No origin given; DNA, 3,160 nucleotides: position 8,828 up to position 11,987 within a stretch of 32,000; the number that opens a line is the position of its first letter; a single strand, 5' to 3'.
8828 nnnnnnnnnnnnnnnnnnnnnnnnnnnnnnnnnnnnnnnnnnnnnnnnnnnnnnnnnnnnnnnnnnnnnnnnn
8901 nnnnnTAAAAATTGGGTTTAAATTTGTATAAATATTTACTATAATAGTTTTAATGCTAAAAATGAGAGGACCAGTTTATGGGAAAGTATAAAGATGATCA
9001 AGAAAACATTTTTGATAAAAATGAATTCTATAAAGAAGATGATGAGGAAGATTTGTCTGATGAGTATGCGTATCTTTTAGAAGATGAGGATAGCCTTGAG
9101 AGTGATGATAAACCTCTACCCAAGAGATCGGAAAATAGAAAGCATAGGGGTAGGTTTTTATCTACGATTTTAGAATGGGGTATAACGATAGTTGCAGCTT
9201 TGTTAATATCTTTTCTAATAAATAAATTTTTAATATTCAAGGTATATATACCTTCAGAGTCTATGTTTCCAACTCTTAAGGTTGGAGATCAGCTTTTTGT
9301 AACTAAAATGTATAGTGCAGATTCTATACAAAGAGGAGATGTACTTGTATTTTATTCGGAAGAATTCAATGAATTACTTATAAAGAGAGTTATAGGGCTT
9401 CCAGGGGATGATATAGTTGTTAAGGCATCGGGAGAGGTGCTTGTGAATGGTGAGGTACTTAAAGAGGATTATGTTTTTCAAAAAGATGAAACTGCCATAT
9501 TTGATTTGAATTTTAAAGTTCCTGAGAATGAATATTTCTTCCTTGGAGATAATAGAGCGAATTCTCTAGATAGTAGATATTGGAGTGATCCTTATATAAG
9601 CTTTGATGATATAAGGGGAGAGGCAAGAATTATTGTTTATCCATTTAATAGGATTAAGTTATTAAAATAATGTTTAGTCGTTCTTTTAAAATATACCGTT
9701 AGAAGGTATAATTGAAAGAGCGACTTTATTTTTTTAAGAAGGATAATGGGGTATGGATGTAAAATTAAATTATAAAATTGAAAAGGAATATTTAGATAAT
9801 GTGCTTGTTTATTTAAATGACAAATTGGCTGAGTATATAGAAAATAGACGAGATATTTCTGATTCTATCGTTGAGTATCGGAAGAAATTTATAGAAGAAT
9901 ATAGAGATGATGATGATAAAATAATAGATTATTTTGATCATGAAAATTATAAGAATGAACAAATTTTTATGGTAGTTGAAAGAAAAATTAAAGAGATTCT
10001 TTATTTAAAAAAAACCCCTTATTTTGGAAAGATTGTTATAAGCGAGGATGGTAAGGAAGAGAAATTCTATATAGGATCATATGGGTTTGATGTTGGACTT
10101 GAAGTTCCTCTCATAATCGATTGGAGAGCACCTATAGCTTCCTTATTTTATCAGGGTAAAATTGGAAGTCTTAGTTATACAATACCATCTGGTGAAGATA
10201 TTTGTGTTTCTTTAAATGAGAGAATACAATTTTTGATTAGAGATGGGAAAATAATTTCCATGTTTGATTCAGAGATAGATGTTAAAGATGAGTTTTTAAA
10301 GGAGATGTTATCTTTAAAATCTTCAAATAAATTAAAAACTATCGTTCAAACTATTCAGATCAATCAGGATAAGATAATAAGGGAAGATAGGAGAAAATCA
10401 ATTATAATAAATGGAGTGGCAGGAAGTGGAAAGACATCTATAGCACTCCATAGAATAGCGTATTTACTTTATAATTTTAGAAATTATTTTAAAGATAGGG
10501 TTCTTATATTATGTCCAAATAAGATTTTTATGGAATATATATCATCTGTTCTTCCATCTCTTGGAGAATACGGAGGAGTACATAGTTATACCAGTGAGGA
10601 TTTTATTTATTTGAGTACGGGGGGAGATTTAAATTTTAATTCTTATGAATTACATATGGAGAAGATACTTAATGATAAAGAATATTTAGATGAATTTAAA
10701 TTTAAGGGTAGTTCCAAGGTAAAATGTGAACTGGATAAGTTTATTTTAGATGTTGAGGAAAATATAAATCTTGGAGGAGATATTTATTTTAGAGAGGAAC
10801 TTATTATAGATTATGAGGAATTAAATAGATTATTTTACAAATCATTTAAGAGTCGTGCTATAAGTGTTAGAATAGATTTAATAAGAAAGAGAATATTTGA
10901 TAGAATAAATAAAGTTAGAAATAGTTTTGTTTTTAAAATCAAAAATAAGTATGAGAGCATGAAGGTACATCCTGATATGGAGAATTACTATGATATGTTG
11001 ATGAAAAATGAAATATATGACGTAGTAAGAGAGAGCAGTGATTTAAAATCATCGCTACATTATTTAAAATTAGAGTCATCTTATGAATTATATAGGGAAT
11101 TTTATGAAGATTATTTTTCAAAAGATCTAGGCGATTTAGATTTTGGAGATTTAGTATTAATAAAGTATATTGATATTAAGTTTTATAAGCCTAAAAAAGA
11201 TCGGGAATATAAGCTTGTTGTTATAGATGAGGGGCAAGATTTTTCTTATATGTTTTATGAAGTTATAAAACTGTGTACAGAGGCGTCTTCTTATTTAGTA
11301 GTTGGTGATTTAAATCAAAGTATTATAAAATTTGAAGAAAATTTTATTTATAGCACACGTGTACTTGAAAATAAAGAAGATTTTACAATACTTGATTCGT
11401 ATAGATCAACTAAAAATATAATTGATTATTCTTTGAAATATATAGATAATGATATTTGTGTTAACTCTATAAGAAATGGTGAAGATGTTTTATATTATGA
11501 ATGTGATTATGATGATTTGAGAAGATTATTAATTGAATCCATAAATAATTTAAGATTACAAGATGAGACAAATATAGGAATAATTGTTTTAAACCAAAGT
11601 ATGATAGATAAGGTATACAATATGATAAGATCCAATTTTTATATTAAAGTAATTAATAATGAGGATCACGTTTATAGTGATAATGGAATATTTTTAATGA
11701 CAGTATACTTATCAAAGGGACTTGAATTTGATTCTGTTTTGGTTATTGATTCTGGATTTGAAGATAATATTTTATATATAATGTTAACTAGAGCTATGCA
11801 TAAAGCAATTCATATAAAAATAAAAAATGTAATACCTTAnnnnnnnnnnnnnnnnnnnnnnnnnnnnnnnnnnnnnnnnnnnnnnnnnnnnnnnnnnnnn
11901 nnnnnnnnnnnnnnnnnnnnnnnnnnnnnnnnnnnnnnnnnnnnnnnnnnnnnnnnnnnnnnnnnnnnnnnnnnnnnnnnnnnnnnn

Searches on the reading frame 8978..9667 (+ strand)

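Call 90: search_protein_families(library=pfam, proteins=[window:8978-9667:+], max_evalue=0.001)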
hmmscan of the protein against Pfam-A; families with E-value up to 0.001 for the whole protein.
window:8978-9667:+ (230 aa): 2 families
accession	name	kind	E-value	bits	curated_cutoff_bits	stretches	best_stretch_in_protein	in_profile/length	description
PF10502.14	Peptidase_S26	-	1.5e-41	142.6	22.9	1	65-221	2-168/168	Signal peptidase, peptidase S26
PF00717.28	Peptidase_S24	-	0.0003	20.9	23.3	1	87-150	36-93/116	Peptidase S24-like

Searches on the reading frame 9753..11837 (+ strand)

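Call 90: search_protein_families(library=pfam, proteins=[window:9753-11837:+], max_evalue=0.001)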
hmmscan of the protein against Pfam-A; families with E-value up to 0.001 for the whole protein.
window:9753-11837:+ (695 aa): 5 families
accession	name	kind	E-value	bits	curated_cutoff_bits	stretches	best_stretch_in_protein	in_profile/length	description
PF00580.27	UvrD-helicase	-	3.8e-11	43.6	23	1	400-528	135-256/271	UvrD/REP helicase N-terminal domain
PF13245.12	AAA_19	-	8.5e-10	39.4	25.1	1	211-527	8-133/134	AAA domain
PF13538.12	UvrD_C_2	-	2e-06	28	27.4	1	646-685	2-49/52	UvrD-like helicase C-terminal domain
PF00270.35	DEAD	-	6.3e-06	26.5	26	0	207-275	6-73/167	DEAD/DEAH box helicase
PF04851.21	ResIII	-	0.00014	22.2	22.5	1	199-261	17-67/164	Type III restriction enzyme, res subunit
